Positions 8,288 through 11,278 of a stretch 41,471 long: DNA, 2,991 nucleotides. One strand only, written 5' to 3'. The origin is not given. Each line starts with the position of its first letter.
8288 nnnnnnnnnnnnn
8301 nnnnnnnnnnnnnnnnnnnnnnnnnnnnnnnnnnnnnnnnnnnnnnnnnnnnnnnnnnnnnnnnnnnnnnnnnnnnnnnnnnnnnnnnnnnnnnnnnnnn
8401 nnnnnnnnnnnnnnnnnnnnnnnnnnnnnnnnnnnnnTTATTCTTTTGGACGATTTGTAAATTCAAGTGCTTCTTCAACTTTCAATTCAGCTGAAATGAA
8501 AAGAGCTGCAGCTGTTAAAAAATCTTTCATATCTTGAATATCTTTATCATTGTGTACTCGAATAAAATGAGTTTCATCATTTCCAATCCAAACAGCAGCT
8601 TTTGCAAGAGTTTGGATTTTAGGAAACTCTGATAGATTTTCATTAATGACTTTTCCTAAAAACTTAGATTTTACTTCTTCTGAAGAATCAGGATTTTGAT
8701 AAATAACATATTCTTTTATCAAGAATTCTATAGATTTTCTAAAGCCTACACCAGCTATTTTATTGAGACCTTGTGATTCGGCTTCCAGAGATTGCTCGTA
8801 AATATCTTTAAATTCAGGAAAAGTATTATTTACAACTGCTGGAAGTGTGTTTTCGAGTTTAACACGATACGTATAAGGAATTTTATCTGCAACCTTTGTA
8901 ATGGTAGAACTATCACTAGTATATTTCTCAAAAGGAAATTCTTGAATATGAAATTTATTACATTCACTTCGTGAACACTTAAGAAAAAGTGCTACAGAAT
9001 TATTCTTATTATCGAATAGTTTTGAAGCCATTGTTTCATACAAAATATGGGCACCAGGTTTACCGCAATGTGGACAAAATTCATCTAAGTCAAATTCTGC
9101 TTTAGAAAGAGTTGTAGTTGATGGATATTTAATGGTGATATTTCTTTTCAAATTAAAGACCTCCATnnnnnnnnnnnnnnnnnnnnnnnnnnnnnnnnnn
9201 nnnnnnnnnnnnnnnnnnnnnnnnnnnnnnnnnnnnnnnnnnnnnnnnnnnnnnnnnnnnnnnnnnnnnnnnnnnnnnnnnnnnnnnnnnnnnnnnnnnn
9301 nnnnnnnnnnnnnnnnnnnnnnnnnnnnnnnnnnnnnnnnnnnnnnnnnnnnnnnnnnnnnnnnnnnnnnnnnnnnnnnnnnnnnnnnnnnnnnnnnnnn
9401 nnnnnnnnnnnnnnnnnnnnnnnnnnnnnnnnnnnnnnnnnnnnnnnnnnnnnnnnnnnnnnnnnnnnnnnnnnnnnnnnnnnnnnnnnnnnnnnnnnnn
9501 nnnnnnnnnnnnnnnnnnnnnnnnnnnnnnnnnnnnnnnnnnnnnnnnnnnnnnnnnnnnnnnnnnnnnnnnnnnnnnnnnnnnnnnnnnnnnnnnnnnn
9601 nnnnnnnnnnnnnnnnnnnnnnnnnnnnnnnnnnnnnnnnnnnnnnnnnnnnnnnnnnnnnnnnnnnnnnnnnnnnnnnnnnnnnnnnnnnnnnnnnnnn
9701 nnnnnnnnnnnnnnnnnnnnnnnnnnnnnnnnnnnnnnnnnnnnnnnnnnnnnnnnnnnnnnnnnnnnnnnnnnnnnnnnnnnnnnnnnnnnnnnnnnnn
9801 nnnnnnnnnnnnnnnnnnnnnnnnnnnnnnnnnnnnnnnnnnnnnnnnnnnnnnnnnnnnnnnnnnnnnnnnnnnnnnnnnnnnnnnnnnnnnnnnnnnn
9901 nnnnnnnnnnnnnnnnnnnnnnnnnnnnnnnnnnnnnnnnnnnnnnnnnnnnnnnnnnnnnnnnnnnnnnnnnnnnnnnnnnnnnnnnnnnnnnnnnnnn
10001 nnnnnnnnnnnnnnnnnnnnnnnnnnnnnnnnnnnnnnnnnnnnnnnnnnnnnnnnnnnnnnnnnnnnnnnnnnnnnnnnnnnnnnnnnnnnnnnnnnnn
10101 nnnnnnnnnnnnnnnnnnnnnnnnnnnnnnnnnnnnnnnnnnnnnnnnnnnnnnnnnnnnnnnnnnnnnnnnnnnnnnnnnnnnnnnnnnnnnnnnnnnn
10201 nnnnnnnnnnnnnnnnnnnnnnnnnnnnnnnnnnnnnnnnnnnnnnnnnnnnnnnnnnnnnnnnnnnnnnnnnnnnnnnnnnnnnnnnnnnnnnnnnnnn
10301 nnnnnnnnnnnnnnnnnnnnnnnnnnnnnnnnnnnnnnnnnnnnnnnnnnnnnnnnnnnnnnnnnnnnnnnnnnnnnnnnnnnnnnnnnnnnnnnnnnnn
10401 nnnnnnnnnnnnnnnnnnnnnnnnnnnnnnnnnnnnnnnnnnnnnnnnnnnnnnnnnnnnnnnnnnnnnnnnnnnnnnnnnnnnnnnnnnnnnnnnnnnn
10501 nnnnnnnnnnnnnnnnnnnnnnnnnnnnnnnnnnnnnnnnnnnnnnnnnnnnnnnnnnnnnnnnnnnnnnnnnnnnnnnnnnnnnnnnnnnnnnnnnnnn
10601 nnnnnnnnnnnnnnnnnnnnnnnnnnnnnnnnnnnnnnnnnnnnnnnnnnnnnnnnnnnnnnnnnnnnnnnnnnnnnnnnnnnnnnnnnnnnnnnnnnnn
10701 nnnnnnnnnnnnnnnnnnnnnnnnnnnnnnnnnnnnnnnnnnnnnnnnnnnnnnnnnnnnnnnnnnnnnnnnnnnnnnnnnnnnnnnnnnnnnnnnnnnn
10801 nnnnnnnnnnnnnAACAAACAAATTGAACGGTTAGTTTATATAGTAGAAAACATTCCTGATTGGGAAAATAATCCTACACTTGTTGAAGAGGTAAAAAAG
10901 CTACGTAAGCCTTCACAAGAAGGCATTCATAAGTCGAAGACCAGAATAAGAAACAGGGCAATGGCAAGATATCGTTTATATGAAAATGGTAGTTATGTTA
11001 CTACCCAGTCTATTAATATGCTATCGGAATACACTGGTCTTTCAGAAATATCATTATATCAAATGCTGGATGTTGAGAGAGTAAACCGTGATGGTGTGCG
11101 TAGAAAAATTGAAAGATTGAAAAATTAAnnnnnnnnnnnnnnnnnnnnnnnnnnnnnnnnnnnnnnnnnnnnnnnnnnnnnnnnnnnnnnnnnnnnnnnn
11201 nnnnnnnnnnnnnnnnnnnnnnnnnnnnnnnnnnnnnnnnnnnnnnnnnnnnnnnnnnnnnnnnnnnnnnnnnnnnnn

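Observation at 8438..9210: Antisense, self-promoted Zn-ribbon/DUF4145-like gene embedded in the replication module: candidate abortive-infection or defence moron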

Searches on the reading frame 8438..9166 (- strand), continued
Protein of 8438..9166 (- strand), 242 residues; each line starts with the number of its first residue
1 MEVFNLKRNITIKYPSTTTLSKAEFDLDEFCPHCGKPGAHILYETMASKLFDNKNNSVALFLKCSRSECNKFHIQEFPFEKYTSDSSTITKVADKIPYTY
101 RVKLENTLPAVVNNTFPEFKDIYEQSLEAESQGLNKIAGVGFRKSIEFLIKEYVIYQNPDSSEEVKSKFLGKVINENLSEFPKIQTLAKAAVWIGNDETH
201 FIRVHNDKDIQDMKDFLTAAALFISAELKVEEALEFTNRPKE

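Call 98: search_protein_families(library=pfam, proteins=[L080:2674-3360:+, L080:3541-4920:+, L080:7653-8381:-, L080:8857-9588:-, L080:9752-10390:-, L042:2866-4809:-, L042:4899-5498:+, L042:6796-8859:+, L042:9060-10406:+], max_evalue=0.001)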
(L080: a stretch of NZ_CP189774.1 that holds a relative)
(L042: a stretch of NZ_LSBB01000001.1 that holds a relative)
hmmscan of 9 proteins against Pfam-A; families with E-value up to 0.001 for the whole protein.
L080:2674-3360:+ (228 aa): 1 family
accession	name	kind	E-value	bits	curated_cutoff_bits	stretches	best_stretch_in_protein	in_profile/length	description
PF18153.7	Cap15_CD_rec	-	1.4e-17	64.6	31.2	1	80-202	2-121/122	Cap15, cyclic dinucleotide receptor domain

L080:3541-4920:+ (459 aa): 1 family
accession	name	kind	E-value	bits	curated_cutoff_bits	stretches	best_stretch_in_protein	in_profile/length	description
PF20247.3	DUF6602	-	2.2e-18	66.5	27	1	69-178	2-104/104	Domain of unknown function (DUF6602)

L080:7653-8381:- (242 aa): 2 families
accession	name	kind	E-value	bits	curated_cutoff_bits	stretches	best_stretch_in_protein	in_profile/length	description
PF00239.26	Resolvase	-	2.4e-22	80.1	23.3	1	16-144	1-139/145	Resolvase, N terminal domain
PF20552.4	HTH_62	-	0.00059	20.2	27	0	202-242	32-72/72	Recombinase-like helix-turn-helix domain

L080:8857-9588:- (243 aa): 0 families

L080:9752-10390:- (212 aa): 0 families

L042:2866-4809:- (647 aa): 1 family
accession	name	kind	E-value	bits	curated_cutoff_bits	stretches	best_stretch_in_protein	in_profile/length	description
PF05729.18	NACHT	-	3.4e-08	34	26.7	1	103-246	3-162/167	NACHT domain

L042:4899-5498:+ (199 aa): 1 family
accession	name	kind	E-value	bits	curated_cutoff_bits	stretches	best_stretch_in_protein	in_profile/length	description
PF00239.26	Resolvase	-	3.6e-17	63.2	23.3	1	10-158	1-145/145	Resolvase, N terminal domain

L042:6796-8859:+ (687 aa): 4 families
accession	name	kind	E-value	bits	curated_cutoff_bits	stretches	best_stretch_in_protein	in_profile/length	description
PF03190.21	Thioredox_DsbH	-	1e-79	266.6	27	1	8-168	2-162/163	Protein of unknown function, DUF255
PF13899.12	Thioredoxin_7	-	4.4e-12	46.4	27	1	27-91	1-65/83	Thioredoxin-like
PF07221.17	GlcNAc_2-epim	-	1.1e-05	25.3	23.4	0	222-328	228-332/347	N-acylglucosamine 2-epimerase (GlcNAc 2-epimerase)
PF03663.20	Glyco_hydro_76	-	0.00024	21.2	25.9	0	475-575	85-184/366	Glycosyl hydrolase family 76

L042:9060-10406:+ (448 aa): 2 families
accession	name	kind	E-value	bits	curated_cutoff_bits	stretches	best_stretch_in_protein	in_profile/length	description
PF07690.21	MFS_1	-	1.3e-42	146.4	33.4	2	35-319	2-258/347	Major Facilitator Superfamily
PF00083.30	Sugar_tr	-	3e-31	109.2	22.3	1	65-446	47-443/452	Sugar (and other) transporter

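Call 108: search_protein_representatives(alignment_id=A1)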
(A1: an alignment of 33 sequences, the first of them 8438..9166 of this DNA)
Query: 33 sequences, 235 profile positions. Proteins with E-value up to 0.001 (for the whole library): 2447; up to 1e-10: 2139; up to 1e-30: 1223. The best 150 are listed.
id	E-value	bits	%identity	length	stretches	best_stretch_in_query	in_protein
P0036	2.1e-93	328.7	-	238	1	1-234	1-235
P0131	7.7e-90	317.0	-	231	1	2-234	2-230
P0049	6.8e-84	297.5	-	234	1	1-233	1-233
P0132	3.2e-77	275.7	-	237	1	1-233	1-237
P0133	2.2e-72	259.9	-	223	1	2-231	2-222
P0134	2.3e-72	259.8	-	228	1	1-232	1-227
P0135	9.3e-72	257.8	-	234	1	13-232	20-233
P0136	6.1e-70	251.9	-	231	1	1-230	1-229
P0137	8.6e-70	251.4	-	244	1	6-233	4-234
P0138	4.2e-69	249.1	-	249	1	1-233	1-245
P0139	1.8e-68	247.1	-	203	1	33-232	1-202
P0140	2.9e-68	246.4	-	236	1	1-232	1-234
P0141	1.0e-65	238.0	-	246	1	1-234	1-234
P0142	9.1e-65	234.9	-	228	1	9-232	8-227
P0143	3.7e-63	229.7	-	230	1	1-233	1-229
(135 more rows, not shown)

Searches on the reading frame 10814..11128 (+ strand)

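Call 84: search_protein_families(library=phrogs, proteins=[window:10814-11128:+], max_evalue=0.01)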
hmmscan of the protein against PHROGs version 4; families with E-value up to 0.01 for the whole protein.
window:10814-11128:+ (104 aa): 3 families
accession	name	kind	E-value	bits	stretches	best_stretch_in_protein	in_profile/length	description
phrog_12808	-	unknown function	1.6e-70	235.6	1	1-104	5-108/108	-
phrog_803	-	moron, auxiliary metabolic gene and host takeover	0.001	20.4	1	46-93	4-51/117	host nuclease inhibitor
phrog_5224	-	unknown function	0.0062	17.9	1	6-89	9-85/100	-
